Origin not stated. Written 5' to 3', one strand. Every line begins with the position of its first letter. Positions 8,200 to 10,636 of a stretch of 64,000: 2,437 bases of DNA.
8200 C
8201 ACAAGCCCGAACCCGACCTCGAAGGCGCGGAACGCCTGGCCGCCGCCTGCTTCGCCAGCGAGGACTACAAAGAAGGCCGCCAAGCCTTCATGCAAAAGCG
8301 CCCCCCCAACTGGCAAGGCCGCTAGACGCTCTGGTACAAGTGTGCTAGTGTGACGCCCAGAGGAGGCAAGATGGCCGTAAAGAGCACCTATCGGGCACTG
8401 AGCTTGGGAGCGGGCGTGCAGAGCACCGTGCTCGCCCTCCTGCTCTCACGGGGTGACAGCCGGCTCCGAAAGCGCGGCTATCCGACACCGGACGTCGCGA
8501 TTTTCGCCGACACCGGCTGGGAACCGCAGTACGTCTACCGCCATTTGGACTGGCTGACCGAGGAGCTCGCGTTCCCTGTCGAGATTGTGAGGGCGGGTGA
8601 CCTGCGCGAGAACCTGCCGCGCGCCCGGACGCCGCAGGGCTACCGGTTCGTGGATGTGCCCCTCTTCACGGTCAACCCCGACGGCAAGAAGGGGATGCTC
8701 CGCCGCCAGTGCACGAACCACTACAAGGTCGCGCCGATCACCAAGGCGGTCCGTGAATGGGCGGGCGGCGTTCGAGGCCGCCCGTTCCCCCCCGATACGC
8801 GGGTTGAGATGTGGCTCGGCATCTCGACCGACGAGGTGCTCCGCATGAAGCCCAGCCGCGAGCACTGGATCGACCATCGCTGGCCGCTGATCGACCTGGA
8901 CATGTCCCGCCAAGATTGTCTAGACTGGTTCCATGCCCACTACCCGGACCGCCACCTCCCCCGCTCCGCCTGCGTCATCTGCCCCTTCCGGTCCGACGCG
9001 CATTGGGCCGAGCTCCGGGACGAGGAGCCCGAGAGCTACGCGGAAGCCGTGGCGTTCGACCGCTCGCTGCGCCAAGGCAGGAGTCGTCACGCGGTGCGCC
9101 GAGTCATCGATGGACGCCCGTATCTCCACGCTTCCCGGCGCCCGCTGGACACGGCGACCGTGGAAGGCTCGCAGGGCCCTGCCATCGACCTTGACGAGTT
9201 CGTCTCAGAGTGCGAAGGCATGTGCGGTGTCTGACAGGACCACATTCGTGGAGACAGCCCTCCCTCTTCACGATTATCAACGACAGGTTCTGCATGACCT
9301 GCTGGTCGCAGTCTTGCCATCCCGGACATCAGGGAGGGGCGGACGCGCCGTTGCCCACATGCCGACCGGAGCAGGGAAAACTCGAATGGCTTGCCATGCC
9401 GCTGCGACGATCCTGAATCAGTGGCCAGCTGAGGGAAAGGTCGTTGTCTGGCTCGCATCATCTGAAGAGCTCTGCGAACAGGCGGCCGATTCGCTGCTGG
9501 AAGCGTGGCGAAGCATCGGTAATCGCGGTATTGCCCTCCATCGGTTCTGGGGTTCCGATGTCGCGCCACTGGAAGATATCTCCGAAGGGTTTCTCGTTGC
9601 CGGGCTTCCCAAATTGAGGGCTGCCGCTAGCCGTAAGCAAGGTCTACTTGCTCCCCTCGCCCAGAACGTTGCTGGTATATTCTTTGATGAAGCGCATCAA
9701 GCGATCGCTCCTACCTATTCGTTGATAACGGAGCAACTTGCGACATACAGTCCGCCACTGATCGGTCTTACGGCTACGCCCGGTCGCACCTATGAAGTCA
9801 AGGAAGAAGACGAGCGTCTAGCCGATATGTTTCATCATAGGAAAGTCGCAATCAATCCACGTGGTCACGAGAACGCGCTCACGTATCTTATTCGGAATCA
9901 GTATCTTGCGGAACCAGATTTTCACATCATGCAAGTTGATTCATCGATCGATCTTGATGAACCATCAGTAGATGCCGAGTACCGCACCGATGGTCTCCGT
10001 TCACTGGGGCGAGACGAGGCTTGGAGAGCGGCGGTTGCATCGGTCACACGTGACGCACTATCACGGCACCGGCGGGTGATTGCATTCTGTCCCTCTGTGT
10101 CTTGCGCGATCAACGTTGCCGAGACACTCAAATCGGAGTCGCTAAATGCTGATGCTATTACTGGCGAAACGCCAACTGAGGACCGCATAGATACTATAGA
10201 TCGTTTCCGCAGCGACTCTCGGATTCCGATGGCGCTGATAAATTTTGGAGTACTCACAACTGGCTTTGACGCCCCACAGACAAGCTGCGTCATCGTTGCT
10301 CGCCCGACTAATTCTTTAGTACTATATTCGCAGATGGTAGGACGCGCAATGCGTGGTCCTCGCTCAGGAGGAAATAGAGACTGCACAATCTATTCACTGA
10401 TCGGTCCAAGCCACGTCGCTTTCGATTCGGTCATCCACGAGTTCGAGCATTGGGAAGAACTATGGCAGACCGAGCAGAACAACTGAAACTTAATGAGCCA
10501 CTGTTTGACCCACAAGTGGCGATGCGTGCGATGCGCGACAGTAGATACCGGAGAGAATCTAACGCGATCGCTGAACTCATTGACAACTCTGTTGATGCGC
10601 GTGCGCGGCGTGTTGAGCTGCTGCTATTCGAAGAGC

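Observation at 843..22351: Mosaic defence/toxin island: at least six mobile-type modules interleaved with core CoA-metabolism genes, several with depressed GC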

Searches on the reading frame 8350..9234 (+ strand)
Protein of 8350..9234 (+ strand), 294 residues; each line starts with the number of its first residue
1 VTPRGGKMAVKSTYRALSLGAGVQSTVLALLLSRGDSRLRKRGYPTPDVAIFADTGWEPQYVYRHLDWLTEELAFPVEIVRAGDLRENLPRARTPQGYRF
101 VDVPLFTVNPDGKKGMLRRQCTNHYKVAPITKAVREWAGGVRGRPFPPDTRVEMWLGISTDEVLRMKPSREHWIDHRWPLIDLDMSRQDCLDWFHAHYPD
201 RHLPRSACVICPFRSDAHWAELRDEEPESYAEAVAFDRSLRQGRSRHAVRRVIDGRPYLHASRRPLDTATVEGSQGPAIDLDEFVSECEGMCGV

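Call 5: search_protein_families(library=pfam, proteins=[window:8350-9234:+], max_evalue=0.01)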
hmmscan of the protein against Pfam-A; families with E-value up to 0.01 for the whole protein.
window:8350-9234:+ (294 aa): 1 family
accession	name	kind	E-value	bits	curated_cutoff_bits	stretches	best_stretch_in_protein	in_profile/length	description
PF01507.26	PAPS_reduct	-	0.0045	17.5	22.5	0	17-136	4-98/175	Phosphoadenosine phosphosulfate reductase domain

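Call 7: search_protein_families(library=padloc, proteins=[window:8350-9234:+], max_evalue=0.001)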
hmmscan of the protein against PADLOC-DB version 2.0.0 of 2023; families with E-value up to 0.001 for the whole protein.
window:8350-9234:+ (294 aa): 1 family
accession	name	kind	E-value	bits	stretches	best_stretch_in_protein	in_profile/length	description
PDLC02782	SspD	-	5.7e-11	40.6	1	17-244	4-206/277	SspD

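Call 8: search_protein_families(library=ncbifam, proteins=[window:8350-9234:+], max_evalue=0.001)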
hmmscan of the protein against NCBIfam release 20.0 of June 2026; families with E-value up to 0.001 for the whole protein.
window:8350-9234:+ (294 aa): 0 families

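Call 49: search_solved_structures(query=A1, max_evalue=1, show_alignments=2)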
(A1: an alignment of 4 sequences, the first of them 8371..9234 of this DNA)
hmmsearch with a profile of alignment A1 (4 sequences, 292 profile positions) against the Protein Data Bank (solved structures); distinct sequences matched with E-value up to 1: 8.
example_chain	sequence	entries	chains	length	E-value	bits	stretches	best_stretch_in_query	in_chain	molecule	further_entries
6zyf_A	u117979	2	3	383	0.017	17.5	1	21-82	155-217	Palmitoleoyl-protein carboxylesterase NOTUM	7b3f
4uzl_A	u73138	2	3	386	0.017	17.5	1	21-82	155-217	PROTEIN NOTUM HOMOLOG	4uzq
7bo1_A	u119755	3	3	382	0.017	17.5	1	21-82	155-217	Palmitoleoyl-protein carboxylesterase NOTUM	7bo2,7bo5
4uyu_A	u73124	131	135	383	0.017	17.5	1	21-82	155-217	PROTEIN NOTUM HOMOLOG | NOTUM | Palmitoleoyl-protein carboxylesterase NOTUM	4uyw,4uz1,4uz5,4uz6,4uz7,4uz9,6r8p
4uza_A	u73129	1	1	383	0.018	17.5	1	21-82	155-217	PROTEIN NOTUM HOMOLOG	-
4uyz_A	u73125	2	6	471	0.024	17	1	21-82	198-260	PROTEIN NOTUM HOMOLOG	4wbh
6cu3_A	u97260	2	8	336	0.047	16.1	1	26-114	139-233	protein arginine N-methyltransferase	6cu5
8dur_A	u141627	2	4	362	0.052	15.9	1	26-114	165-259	Protein arginine N-methyltransferase 1 (PRMT1) | PUA domain-containing protein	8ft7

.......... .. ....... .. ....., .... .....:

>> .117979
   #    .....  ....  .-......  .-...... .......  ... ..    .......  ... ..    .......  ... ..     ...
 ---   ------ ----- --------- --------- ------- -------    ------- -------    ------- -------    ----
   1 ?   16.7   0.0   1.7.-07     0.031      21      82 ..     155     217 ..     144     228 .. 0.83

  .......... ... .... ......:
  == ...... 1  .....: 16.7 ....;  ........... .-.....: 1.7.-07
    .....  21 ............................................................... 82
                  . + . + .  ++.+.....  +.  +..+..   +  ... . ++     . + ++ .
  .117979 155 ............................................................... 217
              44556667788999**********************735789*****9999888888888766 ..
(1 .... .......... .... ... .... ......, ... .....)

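Call 59: predict_structure(protein=window:8371-9234:+)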
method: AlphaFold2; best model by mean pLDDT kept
length: 287 residues; sequences in the alignment: 1
mean_pLDDT: 33.7   pTM: 0.22
mean pLDDT of the five models: 33.7, 31.6, 30.8, 30.1, 29.6
residues with pLDDT >= 90: 0; 70-90: 0; 50-70: 1; < 50: 286
segments of 3 or more residues with pLDDT < 50: 1-216, 218-287
pLDDT, mean of each block of 10 residues (from residue 1): 21 26 36 38 36 44 43 36 27 26 25 22 28 26 25 27 25 34 46 36 37 41 39 37 38 36 38 47 35
secondary structure, 60 per line:
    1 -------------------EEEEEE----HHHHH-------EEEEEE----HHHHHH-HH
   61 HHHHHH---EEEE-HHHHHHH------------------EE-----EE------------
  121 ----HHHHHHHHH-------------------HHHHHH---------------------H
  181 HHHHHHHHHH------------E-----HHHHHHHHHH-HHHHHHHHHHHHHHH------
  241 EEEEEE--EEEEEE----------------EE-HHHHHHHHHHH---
elements in order: E20-25 H30-34 E42-47 H52-57 H59-66 E70-73 H75-81 H125-133 H153-158 H180-190 H209-218 H220-234 E241-246 E249-254 H274-284

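Call 72: search_protein_representatives(protein=window:8371-9234:+)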
Query: 287 residues. Proteins with E-value up to 0.001 (for the whole library): 4272; up to 1e-10: 2825; up to 1e-30: 1248. The best 150 are listed.
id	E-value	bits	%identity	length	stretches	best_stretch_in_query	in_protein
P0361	3.7e-96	338.5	57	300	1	6-287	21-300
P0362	1.4e-84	300.5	51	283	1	2-287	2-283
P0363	5.7e-82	291.9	52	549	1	3-287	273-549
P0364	2.0e-78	280.3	51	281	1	5-287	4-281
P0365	3.6e-77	276.1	49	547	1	4-287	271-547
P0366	5.8e-77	275.5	53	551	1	6-287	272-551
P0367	9.2e-77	274.8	49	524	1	4-287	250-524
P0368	1.2e-76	274.4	45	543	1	5-287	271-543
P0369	7.6e-76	271.8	48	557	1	9-287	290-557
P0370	1.5e-73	264.3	49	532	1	6-287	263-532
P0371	1.9e-73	263.9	49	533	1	5-287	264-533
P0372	1.4e-72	261.1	47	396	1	6-287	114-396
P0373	8.3e-72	258.5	49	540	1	7-287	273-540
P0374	3.4e-70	253.3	44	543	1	5-286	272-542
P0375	5.3e-70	252.6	50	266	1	7-287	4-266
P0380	2.7e-67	243.7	47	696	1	7-283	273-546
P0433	5.9e-57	209.8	47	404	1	5-265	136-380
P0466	1.2e-54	202.2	43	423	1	8-287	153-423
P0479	1.2e-53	198.9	42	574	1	3-287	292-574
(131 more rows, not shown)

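Call 73: search_protein_families(library=pfam, proteins=[P0363, P0365, P0366, P0368, P0369, P0380, P0372, P0433, P0466, P0479], max_evalue=0.01)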
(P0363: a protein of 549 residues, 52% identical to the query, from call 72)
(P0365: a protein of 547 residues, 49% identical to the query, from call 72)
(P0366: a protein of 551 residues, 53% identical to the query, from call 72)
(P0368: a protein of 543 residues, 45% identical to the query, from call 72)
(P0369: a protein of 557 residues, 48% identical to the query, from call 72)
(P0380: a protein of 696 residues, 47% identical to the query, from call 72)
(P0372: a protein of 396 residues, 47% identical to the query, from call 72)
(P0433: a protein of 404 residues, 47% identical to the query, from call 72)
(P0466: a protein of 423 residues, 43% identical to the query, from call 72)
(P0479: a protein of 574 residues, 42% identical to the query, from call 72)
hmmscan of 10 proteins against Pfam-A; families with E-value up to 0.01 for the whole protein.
P0363 (549 aa): 2 families
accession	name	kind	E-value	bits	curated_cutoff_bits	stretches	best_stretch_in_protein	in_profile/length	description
PF19866.4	DUF6339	-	6.2e-15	55.8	23.2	1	99-250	23-172/175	Family of unknown function (DUF6339)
PF01507.26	PAPS_reduct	-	0.003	18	22.5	1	279-396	3-98/175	Phosphoadenosine phosphosulfate reductase domain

P0365 (547 aa): 3 families
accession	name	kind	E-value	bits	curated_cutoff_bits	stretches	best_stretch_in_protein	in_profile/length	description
PF19866.4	DUF6339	-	3.4e-21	76.2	23.2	1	77-246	6-171/175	Family of unknown function (DUF6339)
PF01507.26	PAPS_reduct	-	0.0012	19.3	22.5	1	278-392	5-98/175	Phosphoadenosine phosphosulfate reductase domain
PF24706.1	DUF7669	-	0.0024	18.5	23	0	438-457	17-36/75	Domain of unknown function (DUF7669)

P0366 (551 aa): 2 families
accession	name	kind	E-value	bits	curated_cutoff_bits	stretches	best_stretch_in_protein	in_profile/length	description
PF19866.4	DUF6339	-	1.6e-09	38.2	23.2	1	87-247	12-173/175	Family of unknown function (DUF6339)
PF01507.26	PAPS_reduct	-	0.0023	18.4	22.5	1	275-342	3-65/175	Phosphoadenosine phosphosulfate reductase domain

P0368 (543 aa): 1 family
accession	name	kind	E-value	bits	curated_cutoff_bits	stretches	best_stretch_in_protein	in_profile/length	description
PF19866.4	DUF6339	-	2.8e-21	76.5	23.2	1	84-248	12-174/175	Family of unknown function (DUF6339)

P0369 (557 aa): 1 family
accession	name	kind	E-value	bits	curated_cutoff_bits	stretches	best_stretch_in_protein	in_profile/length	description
PF19866.4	DUF6339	-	9.5e-14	52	23.2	1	104-262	14-173/175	Family of unknown function (DUF6339)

P0380 (696 aa): 2 families
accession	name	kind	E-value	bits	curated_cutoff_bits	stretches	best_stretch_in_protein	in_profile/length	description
PF01507.26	PAPS_reduct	-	0.00071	20.1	22.5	1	275-399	3-109/175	Phosphoadenosine phosphosulfate reductase domain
PF19866.4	DUF6339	-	0.0049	17.1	23.2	1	180-248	102-174/175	Family of unknown function (DUF6339)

P0372 (396 aa): 2 families
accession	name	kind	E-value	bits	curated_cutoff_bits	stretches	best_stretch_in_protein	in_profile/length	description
PF19866.4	DUF6339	-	0.0012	19.1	23.2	1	8-93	86-173/175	Family of unknown function (DUF6339)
PF01507.26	PAPS_reduct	-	0.0023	18.4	22.5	0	117-193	3-69/175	Phosphoadenosine phosphosulfate reductase domain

P0433 (404 aa): 0 families

P0466 (423 aa): 2 families
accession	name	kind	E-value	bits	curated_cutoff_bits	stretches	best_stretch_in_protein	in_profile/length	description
PF19866.4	DUF6339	-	1.6e-08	34.9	23.2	1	5-118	68-173/175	Family of unknown function (DUF6339)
PF01507.26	PAPS_reduct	-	4.9e-05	23.9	22.5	1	154-216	3-60/175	Phosphoadenosine phosphosulfate reductase domain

P0479 (574 aa): 2 families
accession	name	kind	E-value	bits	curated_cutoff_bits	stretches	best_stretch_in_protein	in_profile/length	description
PF19866.4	DUF6339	-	1.3e-10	41.8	23.2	1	91-261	16-174/175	Family of unknown function (DUF6339)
PF01507.26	PAPS_reduct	-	2.2e-05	25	22.5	1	298-366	3-64/175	Phosphoadenosine phosphosulfate reductase domain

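Call 86: search_dna_similar(query=window:8371-9234:+, collection=phages, mode=protein, max_rows=15)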
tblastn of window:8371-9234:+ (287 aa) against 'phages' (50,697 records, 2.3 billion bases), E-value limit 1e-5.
Records with a match: 55; places in all: 55; records where one place covers at least 80% of the query: 50.
Best place of each record, by identity: <60% 55.
By first word of the organism name: Mycobacterium 28; Vibrio 5; Pseudomonas 3; Thermus 2; Salisaeta 2; Synechococcus 2; Planktothrix 2; Oscillospiraceae 2; Pelagibacter 1; Nocardia 1; and 7 more.
By host as written in the record: Mycobacterium abscessus GD43A 3; Thermus thermophilus 2; Salisaeta sp. SP9-1 2; Mycobacterium abscessus strain BWH-C 2; Mycobacterium abscessus GD21 2; Mycobacterium abscessus T46 2; Mycobacterium abscessus GD11 2; Pseudomonas aeruginosa 2; and 33 more.
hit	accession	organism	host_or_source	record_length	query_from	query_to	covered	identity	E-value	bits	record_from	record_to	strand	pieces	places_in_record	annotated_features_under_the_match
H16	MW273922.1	Pelagibacter phage HTVC034P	Candidatus Pelagibacter sp. HTCC1062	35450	9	287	97%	44.8%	2e-72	246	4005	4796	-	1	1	putative phosphoadenosine phosphosulfate reductase | hypothetical protein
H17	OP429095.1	Nocardia phage NS-I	Nocardia seriolae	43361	6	265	91%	45.9%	2e-56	201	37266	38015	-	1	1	hypothetical protein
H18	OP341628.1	Geobacillus phage vB_GthS_PK5.1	Geobacillus thermodenitrificans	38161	9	287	97%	41.7%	1e-57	204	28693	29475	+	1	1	phosphoadenosine phosphosulfate reductase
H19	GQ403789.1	Thermus phage P23-77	Thermus thermophilus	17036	8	287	98%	39.3%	2e-44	166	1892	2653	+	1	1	phosphoadenosine phosphosulfate reductase | hypothetical protein (x2)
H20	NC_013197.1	Thermus phage P23-77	Thermus thermophilus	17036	8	287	98%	39.3%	2e-44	166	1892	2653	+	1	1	phosphoadenosine phosphosulfate reductase | hypothetical protein (x2)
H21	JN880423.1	Salisaeta icosahedral phage 1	Salisaeta sp. SP9-1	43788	1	287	100%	38.3%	5e-56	199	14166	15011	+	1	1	hypothetical protein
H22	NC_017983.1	Salisaeta icosahedral phage 1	Salisaeta sp. SP9-1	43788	1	287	100%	38.3%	5e-56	199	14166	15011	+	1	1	phosphoadenosine phosphosulfate reductase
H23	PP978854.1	Gordonia phage PotPie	Gordonia rubripertincta NRRL B-16540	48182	8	265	90%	40.8%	4e-44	165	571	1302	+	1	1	2: hypothetical protein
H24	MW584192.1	Mycobacterium phage prophi91-1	Mycobacterium abscessus GD91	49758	8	265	90%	39.1%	2e-45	169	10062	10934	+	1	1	20: PAPS reductase-like domain protein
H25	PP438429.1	Synechococcus phage Ssp-JY39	Synechococcus sp.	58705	8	287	98%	36.0%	8e-35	138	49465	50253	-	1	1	putative PAPS reductase | hypothetical protein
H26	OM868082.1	Synechococcus phage Yong-M2-251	Synechococcus sp. PCC 7002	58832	8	287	98%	36.0%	8e-35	138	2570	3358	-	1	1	hypothetical protein (x2)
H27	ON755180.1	Arthrobacter phage Aoka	Arthrobacter globiformis B-2979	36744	8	265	90%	37.9%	4e-41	156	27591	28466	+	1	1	36: hypothetical protein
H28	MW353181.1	Mycobacterium phage phiT46-1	Mycobacterium abscessus strain BWH-C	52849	1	265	92%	34.6%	1e-37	147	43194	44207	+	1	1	58: PAPS reductase-like domain protein | 57: DNA binding protein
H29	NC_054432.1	Mycobacterium phage phiT46-1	Mycobacterium abscessus strain BWH-C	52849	1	265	92%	34.6%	1e-37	147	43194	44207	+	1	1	58: phosphoadenosine phosphosulfate reductase | 57: DNA binding protein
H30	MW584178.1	Mycobacterium phage prophiGD21-3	Mycobacterium abscessus GD21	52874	1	265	92%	34.6%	1e-37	147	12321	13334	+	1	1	23: PAPS reductase-like domain protein | 22: DNA binding protein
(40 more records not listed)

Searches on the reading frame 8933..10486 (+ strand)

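Call 5: search_protein_families(library=pfam, proteins=[window:8933-10486:+], max_evalue=0.01)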
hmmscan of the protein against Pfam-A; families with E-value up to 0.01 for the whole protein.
window:8933-10486:+ (517 aa): 5 families
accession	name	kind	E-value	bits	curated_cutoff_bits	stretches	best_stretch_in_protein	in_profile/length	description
PF04851.21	ResIII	-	1.5e-15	57.9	22.5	1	111-284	3-163/164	Type III restriction enzyme, res subunit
PF00271.37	Helicase_C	-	1.9e-14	54.3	23.5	1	377-474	13-108/110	Helicase conserved C-terminal domain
PF00270.35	DEAD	-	2.5e-10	40.8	26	1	135-287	13-164/167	DEAD/DEAH box helicase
PF13872.12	AAA_34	-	0.00029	20.3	27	1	145-257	69-187/306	P-loop containing NTP hydrolase pore-1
PF16203.11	ERCC3_RAD25_C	-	0.0014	18.5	27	1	378-490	59-168/248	ERCC3/RAD25/XPB C-terminal helicase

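Call 7: search_protein_families(library=padloc, proteins=[window:8933-10486:+], max_evalue=0.001)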
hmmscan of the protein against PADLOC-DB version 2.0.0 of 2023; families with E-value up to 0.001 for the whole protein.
window:8933-10486:+ (517 aa): 10 families
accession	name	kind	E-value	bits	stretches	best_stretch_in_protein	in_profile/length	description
PDLC03659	mREase_IV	-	5.4e-13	45.7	1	122-492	225-568/945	Type IV methyl-directed restriction enzyme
PDLC02707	PbeA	-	7.4e-13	46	2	134-335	266-457/672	PbeA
PDLC01439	typeIV_DinG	-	7.6e-09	32.8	1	365-455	391-477/575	CAS-IV-A; associated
PDLC02704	PbeA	-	1.1e-08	32.1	1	108-303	251-437/682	PbeA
PDLC03658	mREase_IV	-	1.3e-08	31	1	248-491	338-559/953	Type IV methyl-directed restriction enzyme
PDLC03042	REase_I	-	1.3e-05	20.8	1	407-474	758-829/1170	Type I restriction enzyme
PDLC02870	DpdF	-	4.2e-05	20.2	1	369-474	216-319/534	DpdF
PDLC02864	DpdF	-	0.00015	18.7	0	380-474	235-327/610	DpdF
PDLC03047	REase_I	-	0.00025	16.9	0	434-474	662-702/1107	Type I restriction enzyme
PDLC03928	PsyrT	-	0.00031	17.1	1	385-475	247-335/689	-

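Call 8: search_protein_families(library=ncbifam, proteins=[window:8933-10486:+], max_evalue=0.001)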
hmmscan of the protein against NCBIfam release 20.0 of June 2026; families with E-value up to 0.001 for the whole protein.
window:8933-10486:+ (517 aa): 7 families
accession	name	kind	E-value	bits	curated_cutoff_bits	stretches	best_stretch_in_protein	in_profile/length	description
NF053632.1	heli_RadD_YejH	equivalog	5.4e-26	91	720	1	249-496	112-361/573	DNA repair helicase RadD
NF008521.0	PRK11448.1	equivalog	2.6e-11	42.3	729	1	407-479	732-804/1123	type I restriction-modification system endonuclease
NF010337.0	PRK13766.1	equivalog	1.6e-09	36.4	610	0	375-475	360-468/781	Hef nuclease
NF046051.1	restrict_EcoAI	equivalog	4.6e-07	28.6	550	1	376-474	405-513/768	EcoAI/FtnUII family type I restriction enzme subunit R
NF045503.1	repair_heli_XPB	equivalog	1.5e-06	27.1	610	1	103-491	175-522/548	DNA repair helicase XPB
TIGR04095.1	dnd_restrict_1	equivalog_domain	0.0002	20.5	600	0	135-184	23-70/451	DNA phosphorothioation system restriction enzyme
NF008744.0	PRK11776.1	equivalog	0.00044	18.9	524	0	378-479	241-340/460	ATP-dependent RNA helicase DbpA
